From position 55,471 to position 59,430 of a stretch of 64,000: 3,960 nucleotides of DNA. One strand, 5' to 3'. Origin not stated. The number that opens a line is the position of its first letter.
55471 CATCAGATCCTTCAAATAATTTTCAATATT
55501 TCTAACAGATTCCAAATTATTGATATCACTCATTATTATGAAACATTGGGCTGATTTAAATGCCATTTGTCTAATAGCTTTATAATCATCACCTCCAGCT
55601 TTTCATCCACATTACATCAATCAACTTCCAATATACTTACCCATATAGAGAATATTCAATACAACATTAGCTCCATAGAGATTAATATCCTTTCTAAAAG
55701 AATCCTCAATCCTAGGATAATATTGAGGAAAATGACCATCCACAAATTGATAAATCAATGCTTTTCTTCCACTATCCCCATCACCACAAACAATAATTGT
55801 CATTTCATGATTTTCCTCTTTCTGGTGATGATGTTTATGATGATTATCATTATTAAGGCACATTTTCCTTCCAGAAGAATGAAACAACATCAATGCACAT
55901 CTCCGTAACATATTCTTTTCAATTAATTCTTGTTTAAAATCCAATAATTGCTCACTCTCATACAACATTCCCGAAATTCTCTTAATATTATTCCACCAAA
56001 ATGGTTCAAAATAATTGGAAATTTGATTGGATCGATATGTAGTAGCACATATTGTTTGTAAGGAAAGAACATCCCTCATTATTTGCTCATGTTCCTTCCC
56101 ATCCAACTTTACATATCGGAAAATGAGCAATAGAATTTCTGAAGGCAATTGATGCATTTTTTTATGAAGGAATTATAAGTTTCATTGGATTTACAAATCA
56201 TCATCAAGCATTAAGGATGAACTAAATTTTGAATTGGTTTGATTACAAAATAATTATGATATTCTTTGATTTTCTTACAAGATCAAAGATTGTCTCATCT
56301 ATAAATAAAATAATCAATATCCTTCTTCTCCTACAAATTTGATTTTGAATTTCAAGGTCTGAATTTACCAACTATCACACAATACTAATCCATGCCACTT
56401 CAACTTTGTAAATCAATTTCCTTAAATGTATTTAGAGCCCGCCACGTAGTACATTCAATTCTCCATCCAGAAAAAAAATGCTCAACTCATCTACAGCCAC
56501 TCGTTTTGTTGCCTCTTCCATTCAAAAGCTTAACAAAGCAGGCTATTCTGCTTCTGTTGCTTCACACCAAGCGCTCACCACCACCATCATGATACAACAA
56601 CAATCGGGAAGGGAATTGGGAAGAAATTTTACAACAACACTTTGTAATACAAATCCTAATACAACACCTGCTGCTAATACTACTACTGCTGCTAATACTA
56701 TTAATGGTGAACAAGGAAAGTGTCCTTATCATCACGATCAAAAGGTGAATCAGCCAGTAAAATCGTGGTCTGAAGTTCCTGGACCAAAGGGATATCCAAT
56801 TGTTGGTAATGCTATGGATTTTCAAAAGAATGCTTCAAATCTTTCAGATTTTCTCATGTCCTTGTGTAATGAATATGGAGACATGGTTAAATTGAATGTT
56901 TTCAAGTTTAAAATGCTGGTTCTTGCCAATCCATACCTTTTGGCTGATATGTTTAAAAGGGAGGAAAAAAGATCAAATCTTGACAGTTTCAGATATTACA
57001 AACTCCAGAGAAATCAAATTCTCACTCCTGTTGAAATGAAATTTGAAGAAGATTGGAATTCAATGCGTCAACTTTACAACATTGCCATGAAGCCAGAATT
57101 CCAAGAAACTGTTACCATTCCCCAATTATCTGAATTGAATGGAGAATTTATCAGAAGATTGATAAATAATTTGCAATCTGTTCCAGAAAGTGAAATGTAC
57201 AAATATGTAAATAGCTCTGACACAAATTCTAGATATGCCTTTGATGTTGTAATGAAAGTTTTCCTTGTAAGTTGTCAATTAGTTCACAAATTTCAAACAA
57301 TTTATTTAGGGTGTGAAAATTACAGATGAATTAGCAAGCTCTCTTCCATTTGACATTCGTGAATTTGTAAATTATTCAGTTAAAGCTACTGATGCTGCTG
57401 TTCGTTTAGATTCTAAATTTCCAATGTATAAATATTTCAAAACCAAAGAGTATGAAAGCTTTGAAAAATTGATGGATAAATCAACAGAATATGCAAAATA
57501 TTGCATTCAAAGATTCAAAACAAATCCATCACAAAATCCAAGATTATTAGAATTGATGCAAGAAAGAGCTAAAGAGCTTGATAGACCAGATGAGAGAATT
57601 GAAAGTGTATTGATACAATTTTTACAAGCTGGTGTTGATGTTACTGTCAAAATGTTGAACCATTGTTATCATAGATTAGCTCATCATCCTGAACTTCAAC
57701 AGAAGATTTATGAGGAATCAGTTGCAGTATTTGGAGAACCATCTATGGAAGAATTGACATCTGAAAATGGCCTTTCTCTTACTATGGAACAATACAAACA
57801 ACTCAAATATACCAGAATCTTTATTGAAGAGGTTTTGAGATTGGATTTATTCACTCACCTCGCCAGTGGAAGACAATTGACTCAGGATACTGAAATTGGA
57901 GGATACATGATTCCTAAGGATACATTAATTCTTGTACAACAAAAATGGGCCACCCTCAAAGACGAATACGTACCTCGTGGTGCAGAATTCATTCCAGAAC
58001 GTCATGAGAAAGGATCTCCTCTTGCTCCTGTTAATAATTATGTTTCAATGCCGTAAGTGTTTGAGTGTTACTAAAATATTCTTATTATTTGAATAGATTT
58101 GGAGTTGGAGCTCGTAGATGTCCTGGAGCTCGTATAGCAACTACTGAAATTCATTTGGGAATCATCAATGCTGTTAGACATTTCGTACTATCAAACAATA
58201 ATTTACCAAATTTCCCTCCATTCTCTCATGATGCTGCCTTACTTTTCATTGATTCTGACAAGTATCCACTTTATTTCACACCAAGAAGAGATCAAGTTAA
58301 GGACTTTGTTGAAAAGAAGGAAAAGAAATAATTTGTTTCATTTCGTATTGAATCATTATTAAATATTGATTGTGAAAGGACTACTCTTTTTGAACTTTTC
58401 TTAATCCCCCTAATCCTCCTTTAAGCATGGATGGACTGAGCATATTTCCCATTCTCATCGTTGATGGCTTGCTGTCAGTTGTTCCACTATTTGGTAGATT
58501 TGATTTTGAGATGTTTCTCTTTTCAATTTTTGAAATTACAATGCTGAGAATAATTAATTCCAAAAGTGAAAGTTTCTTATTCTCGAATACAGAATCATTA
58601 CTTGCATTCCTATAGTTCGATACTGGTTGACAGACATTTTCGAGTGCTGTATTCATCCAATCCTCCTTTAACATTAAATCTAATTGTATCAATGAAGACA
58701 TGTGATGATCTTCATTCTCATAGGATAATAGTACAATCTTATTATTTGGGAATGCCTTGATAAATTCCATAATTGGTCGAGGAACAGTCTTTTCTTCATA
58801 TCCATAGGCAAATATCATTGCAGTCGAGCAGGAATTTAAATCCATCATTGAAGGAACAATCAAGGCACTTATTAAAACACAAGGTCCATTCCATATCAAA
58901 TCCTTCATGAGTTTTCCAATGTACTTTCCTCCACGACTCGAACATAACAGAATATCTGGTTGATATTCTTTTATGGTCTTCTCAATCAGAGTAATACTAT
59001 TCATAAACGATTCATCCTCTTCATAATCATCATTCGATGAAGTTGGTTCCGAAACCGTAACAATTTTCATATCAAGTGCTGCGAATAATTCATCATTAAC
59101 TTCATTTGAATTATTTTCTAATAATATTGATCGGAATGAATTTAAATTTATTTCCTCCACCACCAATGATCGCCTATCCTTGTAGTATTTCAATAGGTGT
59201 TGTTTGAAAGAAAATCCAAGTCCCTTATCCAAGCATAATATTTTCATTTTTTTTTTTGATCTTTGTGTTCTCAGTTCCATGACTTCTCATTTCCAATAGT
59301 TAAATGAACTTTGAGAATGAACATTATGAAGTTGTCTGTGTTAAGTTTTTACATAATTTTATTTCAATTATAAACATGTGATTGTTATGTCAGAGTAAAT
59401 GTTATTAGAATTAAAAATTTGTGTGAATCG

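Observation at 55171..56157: F-box-like N-terminus fused to a Ras-like domain with a crippled P-loop and truncated switch II, retaining a CAAX box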

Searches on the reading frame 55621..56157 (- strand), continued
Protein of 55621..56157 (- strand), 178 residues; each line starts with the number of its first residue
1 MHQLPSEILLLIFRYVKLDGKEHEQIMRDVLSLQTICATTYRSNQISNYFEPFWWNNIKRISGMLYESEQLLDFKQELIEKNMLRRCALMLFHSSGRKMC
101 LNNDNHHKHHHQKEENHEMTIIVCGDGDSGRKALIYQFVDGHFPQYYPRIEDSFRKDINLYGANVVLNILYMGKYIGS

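Call 78: fold_search(model_id=the predicted structure, library=pdb)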
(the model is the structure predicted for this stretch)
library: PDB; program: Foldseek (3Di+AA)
matches with E <= 10: 85; with E <= 0.001: 0
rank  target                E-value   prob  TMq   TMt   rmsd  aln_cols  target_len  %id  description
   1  7zw0_sj               2.6e+00  0.03  0.15  0.17  10.9       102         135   18  FAP-80S Complex - Rotated state (released 2022-10-05)
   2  9gli                  3.0e+00  0.02  0.13  0.13  14.9       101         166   14  Crystal Structure of UFC1 T106C (released 2025-05-07)
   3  2pww                  3.6e+00  0.06  0.20  0.26   7.8       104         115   12  Crystal structure of ABC2387 from Bacillus clausii (released 2007-05-22)
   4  7qoo_O                3.8e+00  0.04  0.18  0.17   9.4       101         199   11  Structure of the human inner kinetochore CCAN complex (released 2022-06-08)
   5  8f2r_G                3.8e+00  0.02  0.16  0.15  21.1       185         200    6  Human CCC complex (released 2023-05-24)
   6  4l8h_B                4.0e+00  0.03  0.10  0.12  11.6        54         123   15  Bacteriophage Qbeta coat protein in complex with RNA operator hairpin (released 2013-10-02)
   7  9glo                  4.0e+00  0.02  0.13  0.14  14.9       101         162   14  Crystal Structure of UFC1 C116E&T106S (released 2025-05-07)
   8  3aai_D                4.3e+00  0.07  0.16  0.35   9.2        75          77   20  X-ray crystal structure of CsoR from Thermus thermophilus HB8 (released 2010-04-28)
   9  9gln                  4.3e+00  0.02  0.13  0.14  15.3       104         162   10  Crystal Structure of UFC1 C116E (released 2025-05-07)
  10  3aon_A                4.3e+00  0.02  0.14  0.14  21.4       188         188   11  Crystal structure of the central axis (NtpD-NtpG) in the catalytic portion of Enterococcus hirae V-type sodium ATPase (released 2011-10-05)
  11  3aai_B                4.6e+00  0.06  0.16  0.35  12.6        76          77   17  X-ray crystal structure of CsoR from Thermus thermophilus HB8 (released 2010-04-28)
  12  7olc_Lo               4.6e+00  0.04  0.14  0.20  14.0        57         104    9  Thermophilic eukaryotic 80S ribosome at idle POST state (released 2022-01-26)
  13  4qae_A                4.8e+00  0.12  0.15  0.15   4.4        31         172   22  Crystal structure of an engineered lipocalin (Anticalin) in complex with human hepcidin (released 2015-05-06)
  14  5fgo_D                4.8e+00  0.09  0.14  0.31   6.6        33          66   18  Crystal structure of D. melanogaster Pur-alpha repeat III. (released 2016-01-20)
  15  2p5x_A                4.8e+00  0.08  0.12  0.10   1.8        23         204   17  Crystal structure of Maf domain of human N-acetylserotonin O-methyltransferase-like protein (released 2007-03-27)
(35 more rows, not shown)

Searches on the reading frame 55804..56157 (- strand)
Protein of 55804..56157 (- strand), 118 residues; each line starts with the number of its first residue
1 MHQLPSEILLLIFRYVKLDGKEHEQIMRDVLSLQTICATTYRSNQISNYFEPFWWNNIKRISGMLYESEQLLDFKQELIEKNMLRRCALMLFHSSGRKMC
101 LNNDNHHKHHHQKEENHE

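Call 7: search_protein_families(library=pfam, proteins=[window:55804-56157:-], max_evalue=10)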
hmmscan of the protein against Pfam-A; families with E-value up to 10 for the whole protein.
seq(118 aa): 1 family
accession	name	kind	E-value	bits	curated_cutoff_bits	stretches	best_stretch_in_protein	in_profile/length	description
PF12937.12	F-box-like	-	0.0035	17.5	24.3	1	2-18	2-16/47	F-box-like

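Call 40: search_solved_structures(query=A2, max_evalue=10, show_alignments=4)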
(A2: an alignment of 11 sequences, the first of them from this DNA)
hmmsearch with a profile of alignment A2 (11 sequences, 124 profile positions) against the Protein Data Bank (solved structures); distinct sequences matched with E-value up to 10: 45.
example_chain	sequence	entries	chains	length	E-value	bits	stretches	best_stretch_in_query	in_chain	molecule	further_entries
6vcd_B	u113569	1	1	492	0.14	15.6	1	6-50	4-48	F-box/LRR-repeat protein 5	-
3zm3_A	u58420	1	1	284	0.26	14.8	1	44-90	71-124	TYROSINE-PROTEIN PHOSPHATASE NON-RECEPTOR TYPE 11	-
3zm0_A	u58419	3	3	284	0.26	14.8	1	44-90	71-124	TYROSINE-PROTEIN PHOSPHATASE NON-RECEPTOR TYPE 11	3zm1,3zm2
3mow_A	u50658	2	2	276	0.29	14.6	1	44-90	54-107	Tyrosine-protein phosphatase non-receptor type 11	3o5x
4rdd_A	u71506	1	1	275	0.3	14.6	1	44-90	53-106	Tyrosine-protein phosphatase non-receptor type 11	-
7ppl_A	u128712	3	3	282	0.33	14.5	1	50-90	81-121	Tyrosine-protein phosphatase non-receptor type 11,Tyrosine-protein phosphatase non-recepto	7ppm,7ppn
4pvg_A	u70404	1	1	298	0.56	13.7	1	44-90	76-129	Tyrosine-protein phosphatase non-receptor type 11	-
7tvj_A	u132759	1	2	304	0.57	13.7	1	44-90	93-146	Tyrosine-protein phosphatase non-receptor type 11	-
5k35_A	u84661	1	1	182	0.58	13.6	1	1-68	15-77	Ankyrin-repeat protein B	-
3b7o_A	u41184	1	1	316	0.64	13.5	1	44-90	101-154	Tyrosine-protein phosphatase non-receptor type 11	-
6cmq_A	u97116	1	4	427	0.76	13.3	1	44-90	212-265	Tyrosine-protein phosphatase non-receptor type 11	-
4gwf_A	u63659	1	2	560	0.92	13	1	45-90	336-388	Tyrosine-protein phosphatase non-receptor type 11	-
4dgx_A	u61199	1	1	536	0.94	13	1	44-90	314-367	Tyrosine-protein phosphatase non-receptor type 11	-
7z8b_F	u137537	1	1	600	0.94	13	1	9-43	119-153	F-box/WD repeat-containing protein 8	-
2shp_A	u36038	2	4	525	1.2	12.7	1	44-90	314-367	SHP-2 | Tyrosine-protein phosphatase non-receptor type 11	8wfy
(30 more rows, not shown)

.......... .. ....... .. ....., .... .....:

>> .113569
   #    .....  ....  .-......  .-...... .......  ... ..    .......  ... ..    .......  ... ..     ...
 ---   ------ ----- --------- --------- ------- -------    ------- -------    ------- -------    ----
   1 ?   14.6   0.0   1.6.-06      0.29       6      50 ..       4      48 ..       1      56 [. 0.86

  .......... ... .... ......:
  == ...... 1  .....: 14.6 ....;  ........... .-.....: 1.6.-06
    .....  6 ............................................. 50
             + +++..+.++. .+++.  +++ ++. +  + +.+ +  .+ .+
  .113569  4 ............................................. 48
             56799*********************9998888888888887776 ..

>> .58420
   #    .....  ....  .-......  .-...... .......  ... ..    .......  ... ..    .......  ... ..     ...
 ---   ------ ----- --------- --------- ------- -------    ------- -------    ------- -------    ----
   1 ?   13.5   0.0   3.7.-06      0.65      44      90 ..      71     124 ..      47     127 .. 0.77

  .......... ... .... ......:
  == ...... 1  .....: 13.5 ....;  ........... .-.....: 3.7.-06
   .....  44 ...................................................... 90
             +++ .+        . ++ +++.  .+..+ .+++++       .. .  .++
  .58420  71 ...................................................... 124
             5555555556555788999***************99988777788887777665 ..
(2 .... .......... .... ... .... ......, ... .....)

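Call 41: find_homologous_proteins(query=A2, max_evalue=0.01)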
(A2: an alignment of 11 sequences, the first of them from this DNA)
Query A2 (11 sequences) (118 aa, profile of the alignment): 3 proteins with E <= 0.01 among 825 candidates.
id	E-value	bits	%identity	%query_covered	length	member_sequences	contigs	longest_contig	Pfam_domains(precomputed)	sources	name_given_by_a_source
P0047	1.6e-38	150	25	54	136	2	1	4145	-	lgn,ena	-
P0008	2.4e-32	130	26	43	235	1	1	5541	PF08477.20,PF00071.29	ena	-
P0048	1.0e-14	73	30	17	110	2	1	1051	-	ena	-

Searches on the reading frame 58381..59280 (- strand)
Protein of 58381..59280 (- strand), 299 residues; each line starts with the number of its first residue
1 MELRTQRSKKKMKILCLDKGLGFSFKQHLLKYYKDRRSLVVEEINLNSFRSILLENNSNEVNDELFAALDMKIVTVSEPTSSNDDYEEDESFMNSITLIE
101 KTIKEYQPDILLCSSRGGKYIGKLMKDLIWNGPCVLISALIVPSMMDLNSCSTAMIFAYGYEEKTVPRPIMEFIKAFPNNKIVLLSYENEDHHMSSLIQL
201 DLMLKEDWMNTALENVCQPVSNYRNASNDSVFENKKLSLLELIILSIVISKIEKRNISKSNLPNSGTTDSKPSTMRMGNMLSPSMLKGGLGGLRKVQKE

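Call 12: search_protein_families(library=pfam, proteins=[window:58381-59280:-])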
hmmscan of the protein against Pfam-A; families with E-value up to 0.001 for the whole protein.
window:58381-59280:- (299 aa): 0 families

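Call 18: find_encoding_contigs(protein=window:58381-59280:-, flank=10000, max_places=3)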
Protein window:58381-59280:- (299 aa): no gene with exactly this product is on record in the collection.
